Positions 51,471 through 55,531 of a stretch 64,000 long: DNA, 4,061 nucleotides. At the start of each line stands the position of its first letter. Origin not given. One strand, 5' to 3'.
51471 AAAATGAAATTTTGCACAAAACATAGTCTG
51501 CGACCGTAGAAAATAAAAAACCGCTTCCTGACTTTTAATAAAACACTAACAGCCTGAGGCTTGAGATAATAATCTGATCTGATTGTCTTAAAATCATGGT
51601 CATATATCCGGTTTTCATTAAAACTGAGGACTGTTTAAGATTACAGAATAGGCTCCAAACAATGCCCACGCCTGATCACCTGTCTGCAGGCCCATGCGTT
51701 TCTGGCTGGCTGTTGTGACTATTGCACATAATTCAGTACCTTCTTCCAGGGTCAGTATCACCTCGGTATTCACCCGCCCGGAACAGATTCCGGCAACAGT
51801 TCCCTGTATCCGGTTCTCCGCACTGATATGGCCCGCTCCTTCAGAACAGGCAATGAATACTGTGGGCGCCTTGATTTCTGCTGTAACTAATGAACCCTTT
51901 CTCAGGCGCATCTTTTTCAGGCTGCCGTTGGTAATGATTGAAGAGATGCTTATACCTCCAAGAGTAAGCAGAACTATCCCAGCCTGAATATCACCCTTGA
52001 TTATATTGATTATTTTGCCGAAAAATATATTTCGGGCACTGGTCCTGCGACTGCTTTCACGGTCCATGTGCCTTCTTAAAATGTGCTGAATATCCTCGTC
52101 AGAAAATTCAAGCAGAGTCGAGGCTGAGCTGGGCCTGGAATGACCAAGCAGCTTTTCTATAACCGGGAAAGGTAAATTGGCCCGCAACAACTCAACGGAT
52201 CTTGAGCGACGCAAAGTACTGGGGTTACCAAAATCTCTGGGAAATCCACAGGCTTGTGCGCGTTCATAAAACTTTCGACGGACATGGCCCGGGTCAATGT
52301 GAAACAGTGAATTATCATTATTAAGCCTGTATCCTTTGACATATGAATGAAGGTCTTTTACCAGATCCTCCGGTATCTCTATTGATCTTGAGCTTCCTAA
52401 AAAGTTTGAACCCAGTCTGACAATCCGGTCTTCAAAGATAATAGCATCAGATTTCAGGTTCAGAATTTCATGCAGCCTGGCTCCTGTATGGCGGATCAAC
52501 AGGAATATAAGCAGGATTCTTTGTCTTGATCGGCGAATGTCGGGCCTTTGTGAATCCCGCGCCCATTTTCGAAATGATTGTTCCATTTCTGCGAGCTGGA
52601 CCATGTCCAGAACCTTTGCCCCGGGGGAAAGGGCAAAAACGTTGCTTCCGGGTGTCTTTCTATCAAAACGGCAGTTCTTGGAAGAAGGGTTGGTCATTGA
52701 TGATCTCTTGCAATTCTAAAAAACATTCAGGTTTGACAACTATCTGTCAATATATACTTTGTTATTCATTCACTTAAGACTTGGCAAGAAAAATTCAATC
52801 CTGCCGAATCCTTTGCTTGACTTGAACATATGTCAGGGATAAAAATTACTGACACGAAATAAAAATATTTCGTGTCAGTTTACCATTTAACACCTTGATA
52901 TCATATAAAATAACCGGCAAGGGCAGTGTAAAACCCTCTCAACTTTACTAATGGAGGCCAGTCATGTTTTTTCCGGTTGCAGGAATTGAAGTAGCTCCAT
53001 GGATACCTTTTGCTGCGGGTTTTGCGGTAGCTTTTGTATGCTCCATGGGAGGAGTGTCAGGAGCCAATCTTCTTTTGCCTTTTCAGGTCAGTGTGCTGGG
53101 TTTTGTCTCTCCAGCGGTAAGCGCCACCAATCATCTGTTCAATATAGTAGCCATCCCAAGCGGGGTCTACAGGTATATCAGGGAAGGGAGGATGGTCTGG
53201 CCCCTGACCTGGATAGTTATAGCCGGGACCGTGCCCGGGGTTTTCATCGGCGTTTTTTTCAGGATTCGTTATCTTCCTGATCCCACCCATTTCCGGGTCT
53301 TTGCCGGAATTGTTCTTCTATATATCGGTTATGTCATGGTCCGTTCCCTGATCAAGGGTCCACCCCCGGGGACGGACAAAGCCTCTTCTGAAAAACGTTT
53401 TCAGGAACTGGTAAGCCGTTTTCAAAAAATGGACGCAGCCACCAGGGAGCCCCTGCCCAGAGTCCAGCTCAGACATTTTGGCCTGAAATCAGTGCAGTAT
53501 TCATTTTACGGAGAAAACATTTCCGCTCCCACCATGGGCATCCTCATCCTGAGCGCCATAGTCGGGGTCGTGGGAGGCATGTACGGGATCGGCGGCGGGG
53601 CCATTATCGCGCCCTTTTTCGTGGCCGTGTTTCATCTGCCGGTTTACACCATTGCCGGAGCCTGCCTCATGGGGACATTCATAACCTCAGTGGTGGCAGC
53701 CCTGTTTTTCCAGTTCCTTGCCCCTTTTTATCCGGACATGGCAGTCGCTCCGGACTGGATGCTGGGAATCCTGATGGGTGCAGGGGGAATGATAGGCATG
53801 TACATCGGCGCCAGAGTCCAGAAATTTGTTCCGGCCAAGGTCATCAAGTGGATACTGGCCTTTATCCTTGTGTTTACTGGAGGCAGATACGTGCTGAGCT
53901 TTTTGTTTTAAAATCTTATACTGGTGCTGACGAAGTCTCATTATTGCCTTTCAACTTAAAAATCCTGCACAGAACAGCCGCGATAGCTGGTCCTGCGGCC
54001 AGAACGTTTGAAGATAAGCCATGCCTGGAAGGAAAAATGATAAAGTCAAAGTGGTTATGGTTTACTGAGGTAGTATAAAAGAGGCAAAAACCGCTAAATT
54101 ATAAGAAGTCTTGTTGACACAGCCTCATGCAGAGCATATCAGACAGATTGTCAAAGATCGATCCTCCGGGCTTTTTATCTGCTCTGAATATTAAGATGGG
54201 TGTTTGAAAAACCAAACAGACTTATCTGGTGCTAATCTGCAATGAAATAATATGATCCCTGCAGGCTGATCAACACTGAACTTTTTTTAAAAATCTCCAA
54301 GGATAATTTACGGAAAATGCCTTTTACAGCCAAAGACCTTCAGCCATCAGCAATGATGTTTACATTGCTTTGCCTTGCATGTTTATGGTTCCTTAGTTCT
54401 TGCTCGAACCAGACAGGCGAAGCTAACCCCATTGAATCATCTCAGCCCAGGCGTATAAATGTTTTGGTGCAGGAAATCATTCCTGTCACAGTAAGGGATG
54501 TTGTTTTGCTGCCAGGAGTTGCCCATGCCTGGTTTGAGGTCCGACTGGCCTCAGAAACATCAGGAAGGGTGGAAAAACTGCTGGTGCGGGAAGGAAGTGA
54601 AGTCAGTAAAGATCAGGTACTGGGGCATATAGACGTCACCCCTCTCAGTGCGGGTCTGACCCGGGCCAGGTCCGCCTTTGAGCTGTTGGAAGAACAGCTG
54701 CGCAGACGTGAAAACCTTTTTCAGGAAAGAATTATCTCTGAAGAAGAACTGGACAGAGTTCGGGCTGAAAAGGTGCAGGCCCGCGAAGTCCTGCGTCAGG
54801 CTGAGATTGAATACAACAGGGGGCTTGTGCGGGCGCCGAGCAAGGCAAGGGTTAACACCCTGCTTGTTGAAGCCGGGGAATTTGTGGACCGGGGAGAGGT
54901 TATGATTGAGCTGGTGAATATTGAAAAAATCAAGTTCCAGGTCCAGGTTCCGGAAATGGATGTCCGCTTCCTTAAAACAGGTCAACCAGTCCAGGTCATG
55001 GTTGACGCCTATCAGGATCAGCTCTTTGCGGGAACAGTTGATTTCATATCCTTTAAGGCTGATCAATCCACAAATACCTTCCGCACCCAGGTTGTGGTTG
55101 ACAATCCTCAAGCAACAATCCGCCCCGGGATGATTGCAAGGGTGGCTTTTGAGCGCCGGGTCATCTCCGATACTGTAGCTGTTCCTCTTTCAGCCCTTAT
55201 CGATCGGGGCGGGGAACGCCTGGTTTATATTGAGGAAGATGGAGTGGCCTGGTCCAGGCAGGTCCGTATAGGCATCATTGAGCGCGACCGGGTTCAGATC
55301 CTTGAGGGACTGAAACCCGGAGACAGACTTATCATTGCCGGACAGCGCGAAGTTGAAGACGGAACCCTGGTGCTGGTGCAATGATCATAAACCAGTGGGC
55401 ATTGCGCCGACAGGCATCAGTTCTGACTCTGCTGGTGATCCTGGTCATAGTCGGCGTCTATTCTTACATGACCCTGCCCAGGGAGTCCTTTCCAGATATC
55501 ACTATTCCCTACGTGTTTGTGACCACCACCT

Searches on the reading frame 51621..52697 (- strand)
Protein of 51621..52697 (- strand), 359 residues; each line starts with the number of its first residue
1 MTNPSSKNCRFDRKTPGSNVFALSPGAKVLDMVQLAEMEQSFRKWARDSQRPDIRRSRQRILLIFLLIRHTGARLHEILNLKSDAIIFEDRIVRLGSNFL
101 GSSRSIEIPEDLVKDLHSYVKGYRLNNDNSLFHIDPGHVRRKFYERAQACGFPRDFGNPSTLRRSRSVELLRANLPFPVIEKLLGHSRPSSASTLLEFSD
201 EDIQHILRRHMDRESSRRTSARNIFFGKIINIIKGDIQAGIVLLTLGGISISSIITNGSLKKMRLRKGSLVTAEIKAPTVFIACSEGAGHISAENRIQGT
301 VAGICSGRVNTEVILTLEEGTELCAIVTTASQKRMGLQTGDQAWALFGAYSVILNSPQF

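Call 41: search_protein_families(library=pfam, proteins=[window:51621-52697:-], max_evalue=0.00001)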
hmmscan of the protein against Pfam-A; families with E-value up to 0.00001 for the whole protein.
window:51621-52697:- (359 aa): 2 families
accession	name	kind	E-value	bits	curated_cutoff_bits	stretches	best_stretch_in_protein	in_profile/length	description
PF03459.23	TOBE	-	4.3e-26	91.3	22.3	2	292-354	2-64/64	TOBE domain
PF00589.27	Phage_integrase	-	6.3e-09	36.3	27.1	1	60-192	23-162/172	Phage integrase family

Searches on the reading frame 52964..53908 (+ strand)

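Call 41: search_protein_families(library=pfam, proteins=[window:52964-53908:+], max_evalue=0.00001)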
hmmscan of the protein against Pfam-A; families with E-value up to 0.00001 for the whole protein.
window:52964-53908:+ (315 aa): 1 family
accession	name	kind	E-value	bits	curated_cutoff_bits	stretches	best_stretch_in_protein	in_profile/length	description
PF01925.25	TauE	-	2.6e-39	135.7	32.6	1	16-308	2-236/237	Sulfite exporter TauE/SafE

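Call 43: search_protein_families(library=ncbifam, proteins=[window:52964-53908:+], max_evalue=0.00001)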
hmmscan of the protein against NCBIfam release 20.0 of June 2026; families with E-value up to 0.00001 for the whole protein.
window:52964-53908:+ (315 aa): 0 families

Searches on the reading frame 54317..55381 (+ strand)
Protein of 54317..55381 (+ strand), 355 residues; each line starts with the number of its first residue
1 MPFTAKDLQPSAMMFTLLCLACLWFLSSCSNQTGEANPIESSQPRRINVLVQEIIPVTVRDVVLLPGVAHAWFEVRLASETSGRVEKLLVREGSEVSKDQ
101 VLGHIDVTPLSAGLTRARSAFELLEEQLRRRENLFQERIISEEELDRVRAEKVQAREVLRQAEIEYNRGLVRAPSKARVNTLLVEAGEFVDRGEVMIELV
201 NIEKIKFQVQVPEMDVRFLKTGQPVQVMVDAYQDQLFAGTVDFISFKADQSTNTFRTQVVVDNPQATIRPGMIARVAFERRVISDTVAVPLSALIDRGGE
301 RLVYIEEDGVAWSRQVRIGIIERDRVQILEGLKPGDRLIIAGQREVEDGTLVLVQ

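Call 41: search_protein_families(library=pfam, proteins=[window:54317-55381:+], max_evalue=0.00001)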
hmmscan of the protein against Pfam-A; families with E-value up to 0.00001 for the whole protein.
window:54317-55381:+ (355 aa): 3 families
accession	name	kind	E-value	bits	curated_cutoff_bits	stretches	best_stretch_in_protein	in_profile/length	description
PF16576.10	HlyD_D23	-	7.9e-26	91.1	30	1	76-274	21-214/214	Barrel-sandwich domain of CusB or HlyD membrane-fusion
PF13437.12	HlyD_3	-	4.9e-20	72.7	22.2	1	171-271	2-106/106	HlyD family secretion protein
PF13533.13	Biotin_lipoyl_2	-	5e-08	33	29.8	1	75-106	1-32/32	Biotin-lipoyl like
